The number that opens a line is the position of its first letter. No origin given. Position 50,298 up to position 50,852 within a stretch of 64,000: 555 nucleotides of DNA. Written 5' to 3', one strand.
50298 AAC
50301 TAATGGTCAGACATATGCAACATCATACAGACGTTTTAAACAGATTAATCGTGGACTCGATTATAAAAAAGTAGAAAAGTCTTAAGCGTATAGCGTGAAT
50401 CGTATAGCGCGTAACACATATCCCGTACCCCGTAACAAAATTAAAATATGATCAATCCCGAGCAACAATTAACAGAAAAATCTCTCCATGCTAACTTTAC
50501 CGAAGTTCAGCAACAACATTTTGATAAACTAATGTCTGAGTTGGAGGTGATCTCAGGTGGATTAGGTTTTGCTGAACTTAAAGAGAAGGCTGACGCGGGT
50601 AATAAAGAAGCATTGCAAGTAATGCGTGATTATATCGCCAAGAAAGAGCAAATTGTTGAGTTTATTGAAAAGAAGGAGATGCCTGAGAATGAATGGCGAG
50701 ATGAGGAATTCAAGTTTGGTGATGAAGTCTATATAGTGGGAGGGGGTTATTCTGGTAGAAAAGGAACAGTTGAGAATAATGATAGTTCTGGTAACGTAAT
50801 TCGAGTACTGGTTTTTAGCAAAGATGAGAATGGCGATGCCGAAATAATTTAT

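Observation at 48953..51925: Recent tandem amplification with gene conversion among paralogs E-H, including near-identical 62-nt spacers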

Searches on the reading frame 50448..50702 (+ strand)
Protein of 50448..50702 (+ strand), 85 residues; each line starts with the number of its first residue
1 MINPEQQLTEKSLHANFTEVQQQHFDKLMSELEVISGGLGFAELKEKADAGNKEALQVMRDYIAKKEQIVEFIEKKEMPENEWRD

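Call 40: search_protein_representatives(alignment_id=A2)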
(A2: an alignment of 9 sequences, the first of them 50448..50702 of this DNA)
Query: 9 sequences, 86 profile positions. Proteins with E-value up to 0.001 (for the whole library): 58; up to 1e-10: 47; up to 1e-30: 41. The best 58 are listed.
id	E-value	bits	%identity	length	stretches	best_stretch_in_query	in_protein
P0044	1.4e-41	156.6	-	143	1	1-85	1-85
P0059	4.9e-39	148.4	-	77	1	1-77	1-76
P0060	9.4e-39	147.6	-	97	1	1-83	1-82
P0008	1.9e-38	146.6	-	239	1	1-82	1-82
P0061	1.9e-38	146.5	-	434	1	1-81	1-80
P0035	9.0e-38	144.4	-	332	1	1-81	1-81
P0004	2.5e-37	143.0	-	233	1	1-85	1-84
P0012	2.6e-37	142.9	-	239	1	1-83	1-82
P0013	5.9e-37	141.8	-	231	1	1-82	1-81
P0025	8.5e-37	141.3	-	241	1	1-80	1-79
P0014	1.1e-36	140.9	-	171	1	1-83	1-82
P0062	1.4e-36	140.6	-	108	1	1-73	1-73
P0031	1.6e-36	140.4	-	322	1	1-85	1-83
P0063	1.9e-36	140.1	-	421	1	1-80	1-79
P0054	3.6e-36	139.3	-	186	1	1-84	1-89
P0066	6.4e-33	128.9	-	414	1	6-85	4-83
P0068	1.7e-31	124.3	-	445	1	6-79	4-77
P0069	5.0e-19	84.3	-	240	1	7-81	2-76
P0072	7.4e-08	48.5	-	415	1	4-83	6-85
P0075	1.1e-04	38.4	-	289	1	1-84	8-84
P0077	2.2e-04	37.4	-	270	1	2-80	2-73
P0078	4.4e-04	36.5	-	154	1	1-80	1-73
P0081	6.1e-04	36.0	-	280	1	7-85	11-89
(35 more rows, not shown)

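Call 43: find_related_loci(query=A2, collection=genome_contigs, flank=6000)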
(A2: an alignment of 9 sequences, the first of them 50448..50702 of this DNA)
Query A2 (85 aa) in genome_contigs; peptide patterns used: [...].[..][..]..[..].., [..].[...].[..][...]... (x = any residue, [..] = any of these).
154 stretches matched a pattern, but none encodes a relative of the query by tblastn (E <= 1e-3).
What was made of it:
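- Tried and rejected: The scan of GTDB species-representative genomes found no relative (call 43).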

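Call 44: find_related_loci(query=A2, collection=metagenome_contigs, flank=8000)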
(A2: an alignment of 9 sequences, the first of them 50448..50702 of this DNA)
Query A2 (85 aa) in metagenome_contigs; peptide patterns used: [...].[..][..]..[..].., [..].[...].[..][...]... (x = any residue, [..] = any of these).
194 stretches matched a pattern; 9 encode a relative of the query (tblastn E <= 1e-3); 7 distinct loci.
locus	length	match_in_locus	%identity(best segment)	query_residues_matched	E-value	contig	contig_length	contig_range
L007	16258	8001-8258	81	1-83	4e-43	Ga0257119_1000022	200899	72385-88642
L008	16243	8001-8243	86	1-81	2e-42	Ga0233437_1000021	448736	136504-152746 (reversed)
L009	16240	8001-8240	85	1-80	1e-41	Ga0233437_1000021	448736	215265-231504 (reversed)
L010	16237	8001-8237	84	1-79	9e-42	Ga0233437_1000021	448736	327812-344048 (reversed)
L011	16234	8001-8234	78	1-78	2e-38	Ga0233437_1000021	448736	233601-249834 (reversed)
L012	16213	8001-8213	87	6-76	3e-36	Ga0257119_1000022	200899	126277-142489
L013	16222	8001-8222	82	5-78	2e-36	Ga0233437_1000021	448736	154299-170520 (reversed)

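Call 57: predict_structure(alignment_id=A2)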
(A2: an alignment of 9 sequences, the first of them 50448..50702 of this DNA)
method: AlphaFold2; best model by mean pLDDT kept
length: 85 residues; sequences in the alignment: 9
mean_pLDDT: 76.3   pTM: 0.60
mean pLDDT of the five models: 76.3, 75.5, 73.7, 72.8, 72.0
residues with pLDDT >= 90: 16; 70-90: 44; 50-70: 11; < 50: 14
segments of 3 or more residues with pLDDT < 50: 1-12
pLDDT, mean of each block of 10 residues (from residue 1): 46 63 86 88 89 89 89 74 50
secondary structure, 60 per line:
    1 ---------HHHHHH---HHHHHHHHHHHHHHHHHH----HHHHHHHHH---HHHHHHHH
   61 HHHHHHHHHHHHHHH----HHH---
elements in order: H10-15 H19-36 H41-49 H53-75

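Call 75: search_protein_families(library=pfam, proteins=[L008:6144-7901:+, L008:8001-9410:+, L009:10290-11423:+, L008:4820-5878:+, L009:3780-5045:+, L013:6116-7228:+, L011:9031-10470:+, L009:8858-10123:+], max_evalue=0.01)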
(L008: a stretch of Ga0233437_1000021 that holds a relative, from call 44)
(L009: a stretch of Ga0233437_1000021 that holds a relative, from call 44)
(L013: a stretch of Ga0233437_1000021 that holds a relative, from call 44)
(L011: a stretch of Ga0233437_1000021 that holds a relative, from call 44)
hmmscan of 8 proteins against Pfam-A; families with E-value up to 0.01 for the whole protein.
L008:6144-7901:+ (585 aa): 1 family
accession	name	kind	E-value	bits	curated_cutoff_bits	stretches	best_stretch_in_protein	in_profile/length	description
PF14517.12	Tachylectin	-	0.0025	18.1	29.8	0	104-156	2-54/230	Tachylectin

L008:8001-9410:+ (469 aa): 0 families

L009:10290-11423:+ (377 aa): 0 families

L008:4820-5878:+ (352 aa): 0 families

L009:3780-5045:+ (421 aa): 0 families

L013:6116-7228:+ (370 aa): 0 families

L011:9031-10470:+ (479 aa): 0 families

L009:8858-10123:+ (421 aa): 2 families
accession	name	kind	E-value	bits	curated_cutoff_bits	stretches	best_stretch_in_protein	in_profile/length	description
PF08245.18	Mur_ligase_M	-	4.9e-31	108.7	24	2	95-246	50-199/200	Mur ligase middle domain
PF02875.26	Mur_ligase_C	-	3.1e-22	80.2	28.4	1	269-397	1-127/127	Mur ligase, glutamate ligase domain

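Call 85: list_cluster_members(proteins=[P0075, P0077, P0072, P0081, P0069, P0078, P0061, P0066, P0068])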
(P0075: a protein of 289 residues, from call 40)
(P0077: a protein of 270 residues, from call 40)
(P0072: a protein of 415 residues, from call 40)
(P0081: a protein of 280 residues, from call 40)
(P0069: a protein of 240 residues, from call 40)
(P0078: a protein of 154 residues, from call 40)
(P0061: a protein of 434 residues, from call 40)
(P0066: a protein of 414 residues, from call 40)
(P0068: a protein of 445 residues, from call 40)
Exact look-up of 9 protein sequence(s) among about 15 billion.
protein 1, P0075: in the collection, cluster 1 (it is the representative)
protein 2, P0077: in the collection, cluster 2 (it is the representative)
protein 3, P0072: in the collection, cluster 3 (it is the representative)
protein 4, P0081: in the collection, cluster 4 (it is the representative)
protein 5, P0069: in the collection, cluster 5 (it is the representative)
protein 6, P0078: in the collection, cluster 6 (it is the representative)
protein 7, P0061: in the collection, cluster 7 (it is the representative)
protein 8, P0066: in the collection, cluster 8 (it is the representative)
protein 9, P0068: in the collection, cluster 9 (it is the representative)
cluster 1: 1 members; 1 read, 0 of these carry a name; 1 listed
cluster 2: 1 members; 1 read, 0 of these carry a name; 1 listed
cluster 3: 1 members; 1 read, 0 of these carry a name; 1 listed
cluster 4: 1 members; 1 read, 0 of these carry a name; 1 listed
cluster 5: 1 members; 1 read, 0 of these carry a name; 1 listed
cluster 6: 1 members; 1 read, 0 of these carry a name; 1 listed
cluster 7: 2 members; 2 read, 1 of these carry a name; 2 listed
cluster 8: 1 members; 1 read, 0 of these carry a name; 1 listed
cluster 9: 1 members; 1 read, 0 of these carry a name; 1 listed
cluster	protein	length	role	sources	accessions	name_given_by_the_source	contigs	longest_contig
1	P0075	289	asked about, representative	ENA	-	-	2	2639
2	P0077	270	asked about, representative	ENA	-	-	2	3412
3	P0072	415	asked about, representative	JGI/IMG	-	-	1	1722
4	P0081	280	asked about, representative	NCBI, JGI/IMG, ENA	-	-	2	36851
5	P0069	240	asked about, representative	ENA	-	-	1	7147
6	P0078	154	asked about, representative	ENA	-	-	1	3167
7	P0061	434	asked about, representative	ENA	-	-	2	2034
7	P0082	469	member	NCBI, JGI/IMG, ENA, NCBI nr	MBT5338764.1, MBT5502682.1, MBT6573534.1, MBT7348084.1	hypothetical protein HN858_00240 [Candidatus Falkowbacteria bacterium] | hypothetical protein | hypothetical protein [Candidatus Falkowbacteria bacterium]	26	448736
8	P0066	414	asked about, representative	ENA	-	-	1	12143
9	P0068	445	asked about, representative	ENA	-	-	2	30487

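Call 86: find_encoding_contigs(protein=P0081, flank=8000, max_places=2)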
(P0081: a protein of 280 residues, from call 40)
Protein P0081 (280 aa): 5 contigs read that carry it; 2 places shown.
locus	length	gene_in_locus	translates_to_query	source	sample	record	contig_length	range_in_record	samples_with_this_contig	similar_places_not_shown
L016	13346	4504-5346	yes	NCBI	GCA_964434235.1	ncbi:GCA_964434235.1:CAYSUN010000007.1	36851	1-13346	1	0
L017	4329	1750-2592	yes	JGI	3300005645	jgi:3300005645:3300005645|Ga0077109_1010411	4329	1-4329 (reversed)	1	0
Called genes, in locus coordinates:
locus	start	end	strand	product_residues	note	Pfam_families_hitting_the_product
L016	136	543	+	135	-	PF11969:DcpS_C, PF01230:HIT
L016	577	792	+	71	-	-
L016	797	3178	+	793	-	-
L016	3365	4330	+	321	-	-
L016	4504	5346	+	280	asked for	-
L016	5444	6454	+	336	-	PF01073:3Beta_HSD, PF01370:Epimerase, PF02719:Polysacc_synt_2, PF04321:RmlD_sub_bind, PF07993:NAD_binding_4, PF16363:GDP_Man_Dehyd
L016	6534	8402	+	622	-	PF01370:Epimerase, PF04321:RmlD_sub_bind, PF16363:GDP_Man_Dehyd, PF00483:NTP_transferase, PF12804:NTP_transf_3 (weak)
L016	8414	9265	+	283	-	-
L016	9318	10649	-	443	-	PF08308:PEGA (weak)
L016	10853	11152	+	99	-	PF18908:DUF5663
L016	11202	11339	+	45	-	-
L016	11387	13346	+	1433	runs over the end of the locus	-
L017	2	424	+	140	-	?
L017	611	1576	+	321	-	-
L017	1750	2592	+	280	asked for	-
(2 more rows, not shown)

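Call 87: find_encoding_contigs(protein=P0077, flank=4000, max_places=2)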
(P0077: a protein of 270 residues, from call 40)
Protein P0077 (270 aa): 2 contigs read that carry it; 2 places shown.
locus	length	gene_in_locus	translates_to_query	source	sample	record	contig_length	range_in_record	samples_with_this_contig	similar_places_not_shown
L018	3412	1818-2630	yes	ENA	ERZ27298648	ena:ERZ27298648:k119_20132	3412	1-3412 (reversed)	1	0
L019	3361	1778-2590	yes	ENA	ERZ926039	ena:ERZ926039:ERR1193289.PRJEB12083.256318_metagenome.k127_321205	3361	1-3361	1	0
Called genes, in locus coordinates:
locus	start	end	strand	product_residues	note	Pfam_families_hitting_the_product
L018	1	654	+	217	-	?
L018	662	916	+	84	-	-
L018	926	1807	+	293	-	-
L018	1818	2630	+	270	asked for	-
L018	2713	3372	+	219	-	-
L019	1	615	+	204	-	?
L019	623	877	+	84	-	-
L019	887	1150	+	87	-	-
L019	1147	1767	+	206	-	-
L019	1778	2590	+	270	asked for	-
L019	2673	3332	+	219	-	-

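Call 89: search_solved_structures(query=A2, max_evalue=10)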
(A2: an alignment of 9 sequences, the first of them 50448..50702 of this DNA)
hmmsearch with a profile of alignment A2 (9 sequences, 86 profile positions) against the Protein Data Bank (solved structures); distinct sequences matched with E-value up to 10: 4.
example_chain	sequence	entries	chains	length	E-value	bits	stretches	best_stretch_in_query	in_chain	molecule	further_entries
3h4m_A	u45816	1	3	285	0.0054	20.1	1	30-81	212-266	Proteasome-activating nucleotidase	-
2iaz_A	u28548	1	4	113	0.69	13.3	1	35-83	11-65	Hypothetical protein SP1372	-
5wwl_N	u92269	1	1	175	3.2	11.2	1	13-81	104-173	Kinetochore protein nnf1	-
8gjg_A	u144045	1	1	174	3.2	11.2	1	31-60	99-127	gluc_A04_0005 Binder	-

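Call 90: search_solved_structures(query=A2, max_evalue=1, show_alignments=2)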
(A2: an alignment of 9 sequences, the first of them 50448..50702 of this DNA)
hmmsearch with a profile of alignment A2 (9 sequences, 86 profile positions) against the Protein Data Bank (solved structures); distinct sequences matched with E-value up to 1: 2.
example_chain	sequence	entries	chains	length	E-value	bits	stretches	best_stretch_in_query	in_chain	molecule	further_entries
3h4m_A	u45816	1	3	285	0.0054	20.1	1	30-81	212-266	Proteasome-activating nucleotidase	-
2iaz_A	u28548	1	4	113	0.69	13.3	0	35-83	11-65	Hypothetical protein SP1372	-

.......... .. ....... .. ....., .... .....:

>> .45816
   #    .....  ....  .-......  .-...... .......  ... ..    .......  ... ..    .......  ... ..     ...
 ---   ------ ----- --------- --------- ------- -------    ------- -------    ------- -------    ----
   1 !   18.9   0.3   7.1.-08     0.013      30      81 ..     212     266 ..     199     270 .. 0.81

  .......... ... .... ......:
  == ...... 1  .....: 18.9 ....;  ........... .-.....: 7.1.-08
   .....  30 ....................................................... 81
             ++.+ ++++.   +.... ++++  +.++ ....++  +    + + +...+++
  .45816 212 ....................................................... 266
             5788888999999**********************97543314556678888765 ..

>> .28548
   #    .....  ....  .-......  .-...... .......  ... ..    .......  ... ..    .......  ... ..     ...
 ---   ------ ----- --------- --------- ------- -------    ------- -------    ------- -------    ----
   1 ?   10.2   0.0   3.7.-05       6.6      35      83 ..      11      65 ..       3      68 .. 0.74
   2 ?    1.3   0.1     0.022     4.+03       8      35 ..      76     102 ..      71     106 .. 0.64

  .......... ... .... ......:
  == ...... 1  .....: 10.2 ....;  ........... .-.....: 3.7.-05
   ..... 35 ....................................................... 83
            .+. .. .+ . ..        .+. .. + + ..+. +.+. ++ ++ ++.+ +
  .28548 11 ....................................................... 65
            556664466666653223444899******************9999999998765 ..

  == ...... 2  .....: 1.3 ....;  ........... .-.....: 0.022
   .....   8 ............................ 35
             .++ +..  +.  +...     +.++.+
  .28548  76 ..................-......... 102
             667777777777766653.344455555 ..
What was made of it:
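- On AAA+ lid subdomain (helical bundle): The profile hits PAN 3h4m_A residues 212-266 at E=0.005, 20 bits (calls 89, 90).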
